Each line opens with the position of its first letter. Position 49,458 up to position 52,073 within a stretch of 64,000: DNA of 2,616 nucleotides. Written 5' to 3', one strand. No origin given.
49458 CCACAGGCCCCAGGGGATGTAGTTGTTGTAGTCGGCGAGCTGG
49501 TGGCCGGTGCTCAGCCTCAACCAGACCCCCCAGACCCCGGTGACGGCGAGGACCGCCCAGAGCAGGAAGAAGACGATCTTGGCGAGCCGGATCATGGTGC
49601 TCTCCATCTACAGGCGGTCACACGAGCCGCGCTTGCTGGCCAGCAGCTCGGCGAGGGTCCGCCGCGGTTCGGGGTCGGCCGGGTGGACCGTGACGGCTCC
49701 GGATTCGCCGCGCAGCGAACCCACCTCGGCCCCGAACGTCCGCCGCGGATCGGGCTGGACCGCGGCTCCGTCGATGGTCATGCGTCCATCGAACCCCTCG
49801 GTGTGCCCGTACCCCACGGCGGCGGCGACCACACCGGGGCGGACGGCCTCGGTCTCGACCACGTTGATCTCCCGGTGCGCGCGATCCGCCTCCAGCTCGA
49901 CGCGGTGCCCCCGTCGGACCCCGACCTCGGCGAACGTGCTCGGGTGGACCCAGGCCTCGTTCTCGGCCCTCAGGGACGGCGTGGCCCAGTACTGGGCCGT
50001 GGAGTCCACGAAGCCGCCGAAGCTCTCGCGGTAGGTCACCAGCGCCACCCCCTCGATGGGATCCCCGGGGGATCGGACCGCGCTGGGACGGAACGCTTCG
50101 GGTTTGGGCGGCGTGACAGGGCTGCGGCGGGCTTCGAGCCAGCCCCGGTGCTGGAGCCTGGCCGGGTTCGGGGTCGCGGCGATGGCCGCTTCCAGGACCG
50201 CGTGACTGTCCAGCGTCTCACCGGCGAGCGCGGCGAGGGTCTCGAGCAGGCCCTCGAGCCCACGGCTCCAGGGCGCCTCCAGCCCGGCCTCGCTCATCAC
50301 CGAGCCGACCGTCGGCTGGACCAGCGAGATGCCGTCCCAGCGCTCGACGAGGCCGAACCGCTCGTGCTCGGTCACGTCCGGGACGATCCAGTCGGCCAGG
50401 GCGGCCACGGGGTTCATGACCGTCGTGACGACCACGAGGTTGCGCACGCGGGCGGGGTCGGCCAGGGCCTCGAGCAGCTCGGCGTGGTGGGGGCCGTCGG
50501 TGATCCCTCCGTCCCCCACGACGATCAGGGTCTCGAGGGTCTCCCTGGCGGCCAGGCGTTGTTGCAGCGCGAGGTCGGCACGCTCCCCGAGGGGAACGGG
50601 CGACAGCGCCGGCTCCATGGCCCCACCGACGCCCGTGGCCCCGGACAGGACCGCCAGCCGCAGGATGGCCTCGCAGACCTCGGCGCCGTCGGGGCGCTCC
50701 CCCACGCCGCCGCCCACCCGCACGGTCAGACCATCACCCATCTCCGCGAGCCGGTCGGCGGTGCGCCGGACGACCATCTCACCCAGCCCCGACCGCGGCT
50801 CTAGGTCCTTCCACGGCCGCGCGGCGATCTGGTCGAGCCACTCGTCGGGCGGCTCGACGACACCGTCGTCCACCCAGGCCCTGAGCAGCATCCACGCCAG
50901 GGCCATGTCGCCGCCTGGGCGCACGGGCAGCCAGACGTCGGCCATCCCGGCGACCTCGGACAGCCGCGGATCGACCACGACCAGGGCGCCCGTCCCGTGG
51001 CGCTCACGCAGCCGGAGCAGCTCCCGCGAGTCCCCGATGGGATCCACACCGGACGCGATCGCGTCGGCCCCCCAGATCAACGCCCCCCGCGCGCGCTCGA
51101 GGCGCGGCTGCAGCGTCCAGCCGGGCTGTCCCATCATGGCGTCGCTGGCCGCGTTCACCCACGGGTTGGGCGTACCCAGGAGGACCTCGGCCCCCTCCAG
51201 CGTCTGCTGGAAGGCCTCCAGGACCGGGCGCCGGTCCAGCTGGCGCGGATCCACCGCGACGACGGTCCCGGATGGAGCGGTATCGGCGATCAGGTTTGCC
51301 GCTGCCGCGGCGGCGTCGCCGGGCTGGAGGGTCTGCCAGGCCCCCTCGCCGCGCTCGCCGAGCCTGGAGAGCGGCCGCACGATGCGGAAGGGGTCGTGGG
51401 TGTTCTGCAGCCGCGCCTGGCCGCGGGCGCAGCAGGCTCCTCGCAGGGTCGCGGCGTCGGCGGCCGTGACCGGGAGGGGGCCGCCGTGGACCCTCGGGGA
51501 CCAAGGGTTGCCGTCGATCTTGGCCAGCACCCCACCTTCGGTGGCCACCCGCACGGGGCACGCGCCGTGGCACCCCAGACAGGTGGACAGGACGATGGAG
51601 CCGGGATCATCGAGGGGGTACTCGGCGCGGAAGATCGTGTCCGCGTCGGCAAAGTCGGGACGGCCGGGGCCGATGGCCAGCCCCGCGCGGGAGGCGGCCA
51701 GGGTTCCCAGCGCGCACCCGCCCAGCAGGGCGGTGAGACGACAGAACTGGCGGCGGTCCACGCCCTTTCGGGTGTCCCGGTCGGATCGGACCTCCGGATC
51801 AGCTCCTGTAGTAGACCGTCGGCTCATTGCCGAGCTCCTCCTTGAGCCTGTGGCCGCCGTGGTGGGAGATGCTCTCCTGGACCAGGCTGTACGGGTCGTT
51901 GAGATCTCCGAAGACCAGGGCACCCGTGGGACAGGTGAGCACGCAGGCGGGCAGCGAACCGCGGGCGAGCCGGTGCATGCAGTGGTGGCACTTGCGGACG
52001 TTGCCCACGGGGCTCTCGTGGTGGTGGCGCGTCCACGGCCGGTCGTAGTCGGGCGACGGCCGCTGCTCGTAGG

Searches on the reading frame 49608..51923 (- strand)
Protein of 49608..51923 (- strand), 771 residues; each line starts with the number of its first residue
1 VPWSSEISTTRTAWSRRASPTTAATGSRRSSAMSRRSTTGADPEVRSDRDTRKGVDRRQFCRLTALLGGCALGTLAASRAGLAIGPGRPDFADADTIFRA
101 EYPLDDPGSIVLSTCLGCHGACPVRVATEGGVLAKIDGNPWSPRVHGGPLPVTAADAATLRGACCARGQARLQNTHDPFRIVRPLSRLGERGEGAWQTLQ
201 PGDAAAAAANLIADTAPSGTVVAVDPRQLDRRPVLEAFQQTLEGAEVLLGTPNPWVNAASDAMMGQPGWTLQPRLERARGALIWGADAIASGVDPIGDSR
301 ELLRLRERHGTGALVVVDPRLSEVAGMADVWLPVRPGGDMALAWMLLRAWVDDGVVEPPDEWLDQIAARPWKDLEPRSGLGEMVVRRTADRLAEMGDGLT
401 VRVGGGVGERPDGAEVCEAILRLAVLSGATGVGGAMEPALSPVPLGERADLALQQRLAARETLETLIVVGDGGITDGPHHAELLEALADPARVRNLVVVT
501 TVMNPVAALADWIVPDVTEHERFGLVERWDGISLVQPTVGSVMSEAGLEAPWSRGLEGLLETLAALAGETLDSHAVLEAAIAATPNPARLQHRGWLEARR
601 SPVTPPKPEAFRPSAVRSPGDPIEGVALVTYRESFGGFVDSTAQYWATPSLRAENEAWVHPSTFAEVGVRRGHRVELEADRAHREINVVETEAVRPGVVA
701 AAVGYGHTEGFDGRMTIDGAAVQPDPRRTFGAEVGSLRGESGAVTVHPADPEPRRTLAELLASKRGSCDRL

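Call 81: search_protein_families(library=pfam, proteins=[window:49608-51923:-], max_evalue=0.0001)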
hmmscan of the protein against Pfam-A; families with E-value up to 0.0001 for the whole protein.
window:49608-51923:- (771 aa): 1 family
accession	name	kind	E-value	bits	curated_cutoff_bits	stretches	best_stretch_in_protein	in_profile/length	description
PF01568.27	Molydop_binding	-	7.6e-09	36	26.8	1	649-707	22-82/110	Molydopterin dinucleotide binding domain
